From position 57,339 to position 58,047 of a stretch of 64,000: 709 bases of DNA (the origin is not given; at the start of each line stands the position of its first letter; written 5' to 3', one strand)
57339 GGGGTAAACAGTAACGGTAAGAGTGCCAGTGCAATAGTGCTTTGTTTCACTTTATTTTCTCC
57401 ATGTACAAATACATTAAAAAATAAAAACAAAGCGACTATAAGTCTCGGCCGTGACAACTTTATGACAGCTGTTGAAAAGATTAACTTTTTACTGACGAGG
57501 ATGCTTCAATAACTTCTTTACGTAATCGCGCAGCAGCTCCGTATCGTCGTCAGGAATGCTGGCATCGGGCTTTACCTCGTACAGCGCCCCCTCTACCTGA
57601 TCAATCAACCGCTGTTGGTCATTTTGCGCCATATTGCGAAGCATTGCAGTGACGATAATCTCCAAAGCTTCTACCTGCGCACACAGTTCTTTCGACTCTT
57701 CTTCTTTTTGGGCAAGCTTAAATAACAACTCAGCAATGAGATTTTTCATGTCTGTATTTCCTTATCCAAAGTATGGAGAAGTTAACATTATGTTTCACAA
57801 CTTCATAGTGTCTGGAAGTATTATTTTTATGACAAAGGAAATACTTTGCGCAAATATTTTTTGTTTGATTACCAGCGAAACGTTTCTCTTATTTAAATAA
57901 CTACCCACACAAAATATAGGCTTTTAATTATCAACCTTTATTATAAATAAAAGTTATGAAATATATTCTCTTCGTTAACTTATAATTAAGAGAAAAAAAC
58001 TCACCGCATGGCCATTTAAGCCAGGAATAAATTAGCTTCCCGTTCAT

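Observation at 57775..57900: Possible SD-led 36-codon hydrophobic ORF between iraP and ddlA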

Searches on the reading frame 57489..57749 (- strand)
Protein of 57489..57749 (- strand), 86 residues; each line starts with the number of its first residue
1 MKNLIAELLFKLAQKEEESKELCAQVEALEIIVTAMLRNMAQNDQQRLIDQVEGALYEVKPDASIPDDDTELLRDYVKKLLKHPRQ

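Call 16: find_related_loci(query=window:57489-57749:-, collection=genome_contigs, flank=2500)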
Query window:57489-57749:- (86 aa) in genome_contigs; peptide patterns used: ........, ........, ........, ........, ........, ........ (x = any residue, [..] = any of these).
438 stretches matched a pattern; 168 encode a relative of the query (tblastn E <= 1e-3); the best 80 are kept; 80 distinct loci.
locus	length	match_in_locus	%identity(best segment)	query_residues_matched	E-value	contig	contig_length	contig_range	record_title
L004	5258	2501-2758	98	1-86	2e-52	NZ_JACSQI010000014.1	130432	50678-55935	Escherichia whittamii strain Sa2BVA5 NODE_14_length_130432_cov_8.821863, whole genome shotgun sequence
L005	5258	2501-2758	98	1-86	2e-52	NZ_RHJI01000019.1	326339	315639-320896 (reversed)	Escherichia sp. E1V33 1V33_19_consensus, whole genome shotgun sequence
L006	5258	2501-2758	97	1-86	1e-51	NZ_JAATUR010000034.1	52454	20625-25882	Escherichia coli strain SCPM-O-B-8794 34length=52454, whole genome shotgun sequence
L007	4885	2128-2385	97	1-86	3e-51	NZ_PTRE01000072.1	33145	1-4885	Escherichia sp. MOD1-EC7003 MOD1-EC7003_72_length_33145_cov_118, whole genome shotgun sequence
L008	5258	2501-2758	94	1-86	3e-50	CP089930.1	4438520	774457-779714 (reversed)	Escherichia coli strain E69 chromosome, complete genome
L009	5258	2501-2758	92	1-86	9e-49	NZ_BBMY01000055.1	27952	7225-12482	Escherichia albertii NBRC 107761 = DSM 17582 strain NBRC 107761, whole genome shotgun sequence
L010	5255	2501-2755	86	1-85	1e-44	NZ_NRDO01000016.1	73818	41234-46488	Citrobacter sp. NCU1 contig_16, whole genome shotgun sequence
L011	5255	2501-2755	86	1-85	2e-44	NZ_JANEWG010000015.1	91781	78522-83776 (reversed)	Citrobacter sp. Awk 4 510132-22-15, whole genome shotgun sequence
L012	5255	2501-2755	85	1-85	1e-43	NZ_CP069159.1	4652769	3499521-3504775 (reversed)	Citrobacter sp. R56 chromosome, complete genome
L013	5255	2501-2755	86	1-85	8e-44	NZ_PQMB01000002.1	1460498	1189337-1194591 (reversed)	Citrobacter amalonaticus strain S646 scaffold2.1, whole genome shotgun sequence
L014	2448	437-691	86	1-85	3e-43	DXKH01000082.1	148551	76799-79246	MAG TPA_asm: Citrobacter sp. isolate HRGM_Genome_0066 HRGM_Genome_0066_82, whole genome shotgun sequence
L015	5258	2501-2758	85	1-86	2e-43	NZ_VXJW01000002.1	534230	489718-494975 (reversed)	Salmonella enterica subsp. arizonae strain CCUG 6322T contig_0000002, whole genome shotgun sequence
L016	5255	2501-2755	85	1-85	1e-42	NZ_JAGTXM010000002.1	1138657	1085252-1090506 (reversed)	Citrobacter amalonaticus strain ku-bf3 scaffold_1, whole genome shotgun sequence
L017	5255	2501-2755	86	1-85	2e-42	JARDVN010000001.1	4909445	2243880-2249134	Citrobacter amalonaticus strain AUH_CA_2023_1 contig_2, whole genome shotgun sequence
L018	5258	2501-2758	84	1-86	2e-42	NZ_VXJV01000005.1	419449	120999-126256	Salmonella enterica subsp. diarizonae strain CCUG 30040T contig_0000005, whole genome shotgun sequence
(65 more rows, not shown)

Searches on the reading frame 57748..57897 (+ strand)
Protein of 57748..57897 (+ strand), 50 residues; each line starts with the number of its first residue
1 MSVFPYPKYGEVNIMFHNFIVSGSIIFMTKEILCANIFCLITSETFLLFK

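Call 71: list_cluster_members(proteins=[window:57748-57897:+, window:57634-57897:+, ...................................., window:57736-57897:+, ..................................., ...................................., window:57934-58134:-])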
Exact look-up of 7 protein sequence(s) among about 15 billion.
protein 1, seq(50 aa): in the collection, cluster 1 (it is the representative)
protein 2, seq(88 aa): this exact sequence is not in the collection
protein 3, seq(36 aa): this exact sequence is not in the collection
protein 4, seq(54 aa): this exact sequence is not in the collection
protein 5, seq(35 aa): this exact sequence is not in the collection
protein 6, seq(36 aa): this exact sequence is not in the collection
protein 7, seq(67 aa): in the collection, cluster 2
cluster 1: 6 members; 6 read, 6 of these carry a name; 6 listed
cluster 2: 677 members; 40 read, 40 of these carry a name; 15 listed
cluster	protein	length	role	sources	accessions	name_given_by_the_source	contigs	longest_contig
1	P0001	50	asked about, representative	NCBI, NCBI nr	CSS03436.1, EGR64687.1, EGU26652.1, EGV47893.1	hypothetical protein EC54115_09731 [Escherichia coli 541-15] | hypothetical protein HUSEC41_01905 [Escherichia coli O104:H4 str. 01-09591]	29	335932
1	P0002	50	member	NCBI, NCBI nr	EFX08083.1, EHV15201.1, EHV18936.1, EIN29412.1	hypothetical protein ECEC1846_0432 [Escherichia coli EC1846] | hypothetical protein ECO5101_17820 [Escherichia coli O157:H7 str. G5101]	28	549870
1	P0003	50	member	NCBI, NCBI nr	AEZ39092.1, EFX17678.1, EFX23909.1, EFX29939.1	hypothetical protein ECO55CA74_02360 [Escherichia coli O55:H7 str. RM12579]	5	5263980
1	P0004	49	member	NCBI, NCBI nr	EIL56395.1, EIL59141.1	hypothetical protein ECKD2_03288 [Escherichia coli KD2]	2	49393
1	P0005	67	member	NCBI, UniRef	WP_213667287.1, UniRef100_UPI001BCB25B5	hypothetical protein, partial [Escherichia coli] | hypothetical protein n=1 Tax=Escherichia coli TaxID=562 RepID=UPI001BCB25B5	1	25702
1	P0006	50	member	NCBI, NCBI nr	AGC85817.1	hypothetical protein APECO78_05410 [Escherichia coli APEC O78]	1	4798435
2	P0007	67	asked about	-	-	hypothetical protein WKN59_001313 [Escherichia coli] | Uncharacterized protein n=30 Tax=Enterobacteriaceae TaxID=543 RepID=A0A090L9U0_ECOLX | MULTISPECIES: hypothetical protein [Enterobacteriaceae]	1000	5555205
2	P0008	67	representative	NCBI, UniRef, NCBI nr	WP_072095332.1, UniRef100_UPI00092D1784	hypothetical protein [Escherichia coli] | hypothetical protein n=1 Tax=Escherichia coli TaxID=562 RepID=UPI00092D1784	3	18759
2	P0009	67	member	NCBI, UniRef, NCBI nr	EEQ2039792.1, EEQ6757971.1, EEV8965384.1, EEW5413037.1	hypothetical protein OZX34_RS16040 [Escherichia coli] | hypothetical protein n=1 Tax=Escherichia coli TaxID=562 RepID=UPI00098A815C | hypothetical protein [Escherichia coli]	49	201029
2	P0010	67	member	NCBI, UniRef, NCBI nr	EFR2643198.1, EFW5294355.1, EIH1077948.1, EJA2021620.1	hypothetical protein [Escherichia coli] | hypothetical protein n=1 Tax=Escherichia coli TaxID=562 RepID=UPI000931FF2A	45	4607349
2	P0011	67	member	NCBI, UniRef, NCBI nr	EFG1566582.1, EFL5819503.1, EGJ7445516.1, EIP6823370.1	hypothetical protein [Escherichia coli] | hypothetical protein n=1 Tax=Escherichia coli TaxID=562 RepID=UPI0009892FCF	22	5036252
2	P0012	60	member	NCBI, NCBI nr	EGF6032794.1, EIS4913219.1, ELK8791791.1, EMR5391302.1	hypothetical protein LZZ08_002870, partial [Shigella sonnei] | hypothetical protein [Shigella sonnei]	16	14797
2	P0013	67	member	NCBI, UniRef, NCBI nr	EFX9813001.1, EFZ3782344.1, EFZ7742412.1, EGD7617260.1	hypothetical protein ACJQUY_003414 [Shigella flexneri] | hypothetical protein n=1 Tax=Shigella flexneri TaxID=623 RepID=UPI000E5D9268 | hypothetical protein [Shigella flexneri]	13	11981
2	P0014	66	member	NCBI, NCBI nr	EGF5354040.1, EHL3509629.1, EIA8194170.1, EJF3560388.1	hypothetical protein ACI1OL_004672, partial [Escherichia coli] | hypothetical protein [Escherichia coli]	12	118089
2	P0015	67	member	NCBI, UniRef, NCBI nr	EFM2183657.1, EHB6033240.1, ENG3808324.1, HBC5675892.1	hypothetical protein [Escherichia coli] | hypothetical protein n=1 Tax=Escherichia coli TaxID=562 RepID=UPI000B7FF1DE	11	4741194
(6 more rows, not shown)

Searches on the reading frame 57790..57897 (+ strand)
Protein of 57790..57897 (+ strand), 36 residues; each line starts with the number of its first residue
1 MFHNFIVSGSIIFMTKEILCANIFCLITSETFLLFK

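Call 20: list_cluster_members(proteins=[window:57790-57897:+])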
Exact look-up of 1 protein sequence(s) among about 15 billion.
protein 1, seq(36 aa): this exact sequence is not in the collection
